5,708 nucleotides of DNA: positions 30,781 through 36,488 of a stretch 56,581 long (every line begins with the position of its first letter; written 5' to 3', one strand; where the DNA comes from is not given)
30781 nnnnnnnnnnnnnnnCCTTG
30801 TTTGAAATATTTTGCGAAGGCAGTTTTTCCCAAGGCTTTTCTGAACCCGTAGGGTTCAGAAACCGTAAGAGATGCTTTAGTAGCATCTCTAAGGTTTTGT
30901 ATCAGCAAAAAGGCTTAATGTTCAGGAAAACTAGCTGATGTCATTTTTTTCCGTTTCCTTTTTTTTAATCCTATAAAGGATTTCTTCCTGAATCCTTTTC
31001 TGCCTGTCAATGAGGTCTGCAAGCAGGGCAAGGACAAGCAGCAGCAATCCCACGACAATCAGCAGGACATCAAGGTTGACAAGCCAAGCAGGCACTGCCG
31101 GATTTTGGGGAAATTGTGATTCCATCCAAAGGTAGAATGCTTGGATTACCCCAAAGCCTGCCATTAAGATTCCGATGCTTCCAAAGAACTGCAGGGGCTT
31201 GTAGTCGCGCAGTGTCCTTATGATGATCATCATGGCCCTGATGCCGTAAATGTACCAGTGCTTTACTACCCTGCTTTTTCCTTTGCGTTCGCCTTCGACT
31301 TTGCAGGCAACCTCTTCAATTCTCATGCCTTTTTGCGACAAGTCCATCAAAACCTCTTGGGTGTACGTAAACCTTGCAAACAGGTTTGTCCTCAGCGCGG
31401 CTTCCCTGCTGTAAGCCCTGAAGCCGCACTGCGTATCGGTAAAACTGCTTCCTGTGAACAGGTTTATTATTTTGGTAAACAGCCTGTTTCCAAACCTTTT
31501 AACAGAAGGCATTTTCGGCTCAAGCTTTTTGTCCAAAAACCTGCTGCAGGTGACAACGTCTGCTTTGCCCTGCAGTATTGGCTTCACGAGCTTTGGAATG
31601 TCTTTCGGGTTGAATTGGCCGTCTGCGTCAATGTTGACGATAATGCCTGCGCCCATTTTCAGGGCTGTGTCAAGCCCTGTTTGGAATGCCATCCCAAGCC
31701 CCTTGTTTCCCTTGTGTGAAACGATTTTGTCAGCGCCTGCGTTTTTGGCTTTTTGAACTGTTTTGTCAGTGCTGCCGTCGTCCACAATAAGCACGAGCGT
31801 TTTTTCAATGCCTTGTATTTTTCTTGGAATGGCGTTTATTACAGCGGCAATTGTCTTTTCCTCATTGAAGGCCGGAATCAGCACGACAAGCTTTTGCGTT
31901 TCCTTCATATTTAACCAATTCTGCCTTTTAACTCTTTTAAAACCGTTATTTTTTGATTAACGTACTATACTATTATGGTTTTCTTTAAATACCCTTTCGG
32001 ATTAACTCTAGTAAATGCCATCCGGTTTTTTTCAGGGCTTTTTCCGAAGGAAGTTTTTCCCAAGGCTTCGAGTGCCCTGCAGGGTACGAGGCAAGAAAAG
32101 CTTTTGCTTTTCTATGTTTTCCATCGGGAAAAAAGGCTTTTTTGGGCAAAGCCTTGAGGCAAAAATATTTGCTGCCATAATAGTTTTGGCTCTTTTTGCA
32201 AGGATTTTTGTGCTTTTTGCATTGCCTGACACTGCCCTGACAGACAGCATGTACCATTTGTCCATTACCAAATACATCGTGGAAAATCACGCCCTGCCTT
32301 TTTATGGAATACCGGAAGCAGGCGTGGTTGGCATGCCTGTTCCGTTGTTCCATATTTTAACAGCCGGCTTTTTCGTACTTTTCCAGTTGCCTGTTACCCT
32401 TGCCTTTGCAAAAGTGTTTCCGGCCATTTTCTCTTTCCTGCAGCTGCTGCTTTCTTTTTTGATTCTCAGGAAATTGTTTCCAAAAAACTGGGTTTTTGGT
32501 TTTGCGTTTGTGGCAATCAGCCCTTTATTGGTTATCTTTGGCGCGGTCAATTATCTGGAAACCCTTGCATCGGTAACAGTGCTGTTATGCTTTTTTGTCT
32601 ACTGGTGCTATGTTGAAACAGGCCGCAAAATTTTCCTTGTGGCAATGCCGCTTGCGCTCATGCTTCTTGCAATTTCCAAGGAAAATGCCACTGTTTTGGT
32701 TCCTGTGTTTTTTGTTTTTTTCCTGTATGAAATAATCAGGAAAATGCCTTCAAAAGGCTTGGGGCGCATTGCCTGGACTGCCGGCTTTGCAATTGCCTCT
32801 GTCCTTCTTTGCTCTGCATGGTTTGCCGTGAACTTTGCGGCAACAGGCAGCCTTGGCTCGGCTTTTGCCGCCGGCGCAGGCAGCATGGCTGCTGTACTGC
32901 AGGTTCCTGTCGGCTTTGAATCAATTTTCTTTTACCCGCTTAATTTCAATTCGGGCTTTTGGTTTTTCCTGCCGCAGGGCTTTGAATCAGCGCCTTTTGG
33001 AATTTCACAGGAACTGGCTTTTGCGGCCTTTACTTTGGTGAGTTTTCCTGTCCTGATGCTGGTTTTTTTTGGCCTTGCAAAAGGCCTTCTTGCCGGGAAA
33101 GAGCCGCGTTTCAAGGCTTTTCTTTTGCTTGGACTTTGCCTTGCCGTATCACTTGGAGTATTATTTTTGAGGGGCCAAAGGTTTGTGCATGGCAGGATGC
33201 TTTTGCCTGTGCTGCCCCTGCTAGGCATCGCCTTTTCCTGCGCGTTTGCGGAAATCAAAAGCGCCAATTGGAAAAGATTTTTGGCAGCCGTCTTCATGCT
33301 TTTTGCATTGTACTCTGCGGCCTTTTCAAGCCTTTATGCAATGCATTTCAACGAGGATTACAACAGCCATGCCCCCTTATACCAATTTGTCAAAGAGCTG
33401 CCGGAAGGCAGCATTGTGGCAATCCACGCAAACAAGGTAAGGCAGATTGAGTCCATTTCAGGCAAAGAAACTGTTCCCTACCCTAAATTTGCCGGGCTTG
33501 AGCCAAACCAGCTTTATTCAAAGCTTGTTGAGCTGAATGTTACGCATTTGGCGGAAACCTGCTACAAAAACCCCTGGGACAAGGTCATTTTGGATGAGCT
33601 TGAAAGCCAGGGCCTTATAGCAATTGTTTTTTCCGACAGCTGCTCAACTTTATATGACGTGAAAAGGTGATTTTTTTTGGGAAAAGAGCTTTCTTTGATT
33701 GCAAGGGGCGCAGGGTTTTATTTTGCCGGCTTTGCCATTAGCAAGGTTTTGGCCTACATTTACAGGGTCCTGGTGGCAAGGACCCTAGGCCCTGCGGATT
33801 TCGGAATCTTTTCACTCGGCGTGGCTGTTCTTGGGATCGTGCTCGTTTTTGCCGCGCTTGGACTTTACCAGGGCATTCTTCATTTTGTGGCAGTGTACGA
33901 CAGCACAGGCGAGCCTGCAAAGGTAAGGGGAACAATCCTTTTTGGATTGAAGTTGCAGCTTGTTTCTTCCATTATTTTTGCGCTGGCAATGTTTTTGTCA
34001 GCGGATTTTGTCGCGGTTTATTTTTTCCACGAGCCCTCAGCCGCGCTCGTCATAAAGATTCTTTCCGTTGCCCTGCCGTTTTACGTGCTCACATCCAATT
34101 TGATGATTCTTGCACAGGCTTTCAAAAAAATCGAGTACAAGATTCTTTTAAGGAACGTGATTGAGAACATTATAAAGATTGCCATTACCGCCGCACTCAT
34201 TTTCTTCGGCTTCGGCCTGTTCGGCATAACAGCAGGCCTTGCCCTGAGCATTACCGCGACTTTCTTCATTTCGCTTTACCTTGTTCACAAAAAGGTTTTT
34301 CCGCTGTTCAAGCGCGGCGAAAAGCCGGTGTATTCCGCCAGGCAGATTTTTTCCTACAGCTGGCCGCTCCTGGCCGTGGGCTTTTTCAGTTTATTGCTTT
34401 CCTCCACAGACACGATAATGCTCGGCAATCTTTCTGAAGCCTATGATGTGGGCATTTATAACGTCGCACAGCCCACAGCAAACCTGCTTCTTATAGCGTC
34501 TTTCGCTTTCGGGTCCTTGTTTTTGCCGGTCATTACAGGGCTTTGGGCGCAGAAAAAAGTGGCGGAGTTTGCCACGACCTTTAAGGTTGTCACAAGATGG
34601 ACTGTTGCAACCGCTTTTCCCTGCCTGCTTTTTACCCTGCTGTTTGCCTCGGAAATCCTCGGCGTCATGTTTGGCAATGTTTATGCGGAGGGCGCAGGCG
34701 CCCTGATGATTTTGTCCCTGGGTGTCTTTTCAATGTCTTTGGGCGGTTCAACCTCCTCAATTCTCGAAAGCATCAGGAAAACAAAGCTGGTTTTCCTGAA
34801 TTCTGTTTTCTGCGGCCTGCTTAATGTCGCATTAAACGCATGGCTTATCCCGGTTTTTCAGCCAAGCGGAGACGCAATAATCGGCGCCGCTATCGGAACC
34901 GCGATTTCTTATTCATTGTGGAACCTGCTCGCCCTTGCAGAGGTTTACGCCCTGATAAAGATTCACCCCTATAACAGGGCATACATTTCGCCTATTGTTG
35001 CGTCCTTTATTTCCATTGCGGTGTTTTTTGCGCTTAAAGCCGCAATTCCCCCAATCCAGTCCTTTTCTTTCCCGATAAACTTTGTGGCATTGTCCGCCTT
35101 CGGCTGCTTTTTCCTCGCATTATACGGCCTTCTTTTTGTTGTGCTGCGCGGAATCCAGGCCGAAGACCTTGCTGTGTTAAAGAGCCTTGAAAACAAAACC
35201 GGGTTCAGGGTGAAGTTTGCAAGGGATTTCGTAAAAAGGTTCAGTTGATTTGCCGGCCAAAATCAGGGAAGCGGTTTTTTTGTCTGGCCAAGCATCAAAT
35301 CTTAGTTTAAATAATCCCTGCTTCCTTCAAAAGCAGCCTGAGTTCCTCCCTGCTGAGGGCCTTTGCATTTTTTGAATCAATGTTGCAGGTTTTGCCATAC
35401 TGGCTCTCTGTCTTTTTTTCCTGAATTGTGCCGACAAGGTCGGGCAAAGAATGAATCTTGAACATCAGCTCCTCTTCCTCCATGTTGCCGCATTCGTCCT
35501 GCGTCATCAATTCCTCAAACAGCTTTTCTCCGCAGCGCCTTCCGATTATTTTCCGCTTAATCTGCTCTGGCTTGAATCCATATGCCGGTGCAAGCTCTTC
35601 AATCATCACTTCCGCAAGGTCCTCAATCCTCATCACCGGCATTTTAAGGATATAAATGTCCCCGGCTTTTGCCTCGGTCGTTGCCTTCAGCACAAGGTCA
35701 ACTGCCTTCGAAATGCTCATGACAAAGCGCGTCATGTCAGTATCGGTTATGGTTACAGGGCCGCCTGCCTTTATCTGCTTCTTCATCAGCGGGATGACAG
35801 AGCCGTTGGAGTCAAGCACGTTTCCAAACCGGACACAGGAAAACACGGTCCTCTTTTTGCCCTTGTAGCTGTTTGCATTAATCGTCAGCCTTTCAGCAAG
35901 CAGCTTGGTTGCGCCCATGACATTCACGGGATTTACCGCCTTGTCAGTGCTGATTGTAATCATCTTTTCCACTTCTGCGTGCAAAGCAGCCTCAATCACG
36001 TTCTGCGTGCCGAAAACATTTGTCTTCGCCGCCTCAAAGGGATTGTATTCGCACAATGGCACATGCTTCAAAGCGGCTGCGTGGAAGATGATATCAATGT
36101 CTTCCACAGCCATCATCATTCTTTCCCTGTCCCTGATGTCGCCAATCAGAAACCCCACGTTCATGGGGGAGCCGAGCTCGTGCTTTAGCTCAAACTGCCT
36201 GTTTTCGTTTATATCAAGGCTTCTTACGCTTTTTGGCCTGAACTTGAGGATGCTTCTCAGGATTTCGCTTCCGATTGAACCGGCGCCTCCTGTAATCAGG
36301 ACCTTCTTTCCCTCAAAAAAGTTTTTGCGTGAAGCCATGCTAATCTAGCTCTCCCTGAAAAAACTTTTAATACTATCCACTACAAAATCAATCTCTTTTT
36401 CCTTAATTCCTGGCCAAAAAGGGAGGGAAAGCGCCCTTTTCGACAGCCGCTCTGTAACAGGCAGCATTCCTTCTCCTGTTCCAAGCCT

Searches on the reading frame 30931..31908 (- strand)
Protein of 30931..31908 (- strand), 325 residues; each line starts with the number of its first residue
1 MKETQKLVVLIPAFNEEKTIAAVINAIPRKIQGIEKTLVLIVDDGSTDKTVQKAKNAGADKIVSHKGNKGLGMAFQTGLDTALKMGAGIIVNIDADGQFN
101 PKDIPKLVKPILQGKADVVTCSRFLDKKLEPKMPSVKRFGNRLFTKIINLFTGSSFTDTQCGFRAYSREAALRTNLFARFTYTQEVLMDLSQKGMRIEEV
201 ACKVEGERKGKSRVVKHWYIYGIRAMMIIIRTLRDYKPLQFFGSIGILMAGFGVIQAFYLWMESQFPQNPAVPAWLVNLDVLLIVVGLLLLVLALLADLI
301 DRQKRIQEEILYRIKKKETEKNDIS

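Call 35: search_protein_families(library=pfam, proteins=[window:30931-31908:-], max_evalue=0.0001)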
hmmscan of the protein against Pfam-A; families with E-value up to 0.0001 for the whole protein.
window:30931-31908:- (325 aa): 1 family
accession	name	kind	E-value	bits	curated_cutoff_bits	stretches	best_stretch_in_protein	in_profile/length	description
PF00535.33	Glycos_transf_2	-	3.3e-26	92.7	23.3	1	9-171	2-164/168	Glycosyl transferase family 2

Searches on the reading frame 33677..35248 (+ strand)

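Call 35: search_protein_families(library=pfam, proteins=[window:33677-35248:+], max_evalue=0.0001)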
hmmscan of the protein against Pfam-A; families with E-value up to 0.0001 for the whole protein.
window:33677-35248:+ (523 aa): 3 families
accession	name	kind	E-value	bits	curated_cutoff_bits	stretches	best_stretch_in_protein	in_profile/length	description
PF01943.22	Polysacc_synt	-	1.8e-30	106.7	28.2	1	9-287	2-271/274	Polysaccharide biosynthesis protein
PF13440.11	Polysacc_synt_3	-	5.1e-22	78.9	23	1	32-338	1-290/293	Polysaccharide biosynthesis protein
PF01554.23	MatE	-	1.1e-11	45.1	24.9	1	230-388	1-160/161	MatE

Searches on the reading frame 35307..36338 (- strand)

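Call 35: search_protein_families(library=pfam, proteins=[window:35307-36338:-], max_evalue=0.0001)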
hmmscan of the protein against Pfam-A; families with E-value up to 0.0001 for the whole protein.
window:35307-36338:- (343 aa): 9 families
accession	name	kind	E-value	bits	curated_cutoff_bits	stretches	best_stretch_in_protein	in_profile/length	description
PF02719.21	Polysacc_synt_2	-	1.9e-106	356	20.2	1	13-294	1-290/293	Polysaccharide biosynthesis protein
PF01370.27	Epimerase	-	5.4e-21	75.5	20.9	1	13-229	1-237/240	NAD dependent epimerase/dehydratase family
PF01073.25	3Beta_HSD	-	6.9e-21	74.9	22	1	14-137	1-122/280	3-beta hydroxysteroid dehydrogenase/isomerase family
PF16363.11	GDP_Man_Dehyd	-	6e-16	59.3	27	1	14-245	1-262/332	GDP-mannose 4,6 dehydratase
PF04321.23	RmlD_sub_bind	-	5.9e-12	45.7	27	1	12-195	2-173/287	RmlD substrate binding domain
PF07993.18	NAD_binding_4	-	2.2e-07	30.7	20.1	1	72-138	80-143/258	Male sterility protein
PF13460.12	NAD_binding_10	-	6.2e-07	29.9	27.2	1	17-139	1-106/184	NAD(P)H-binding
PF05368.20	NmrA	-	1.9e-06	28.1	27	1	11-287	3-274/298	NmrA-like family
PF00106.31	adh_short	-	3.3e-05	23.9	26.6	1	11-121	1-122/195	short chain dehydrogenase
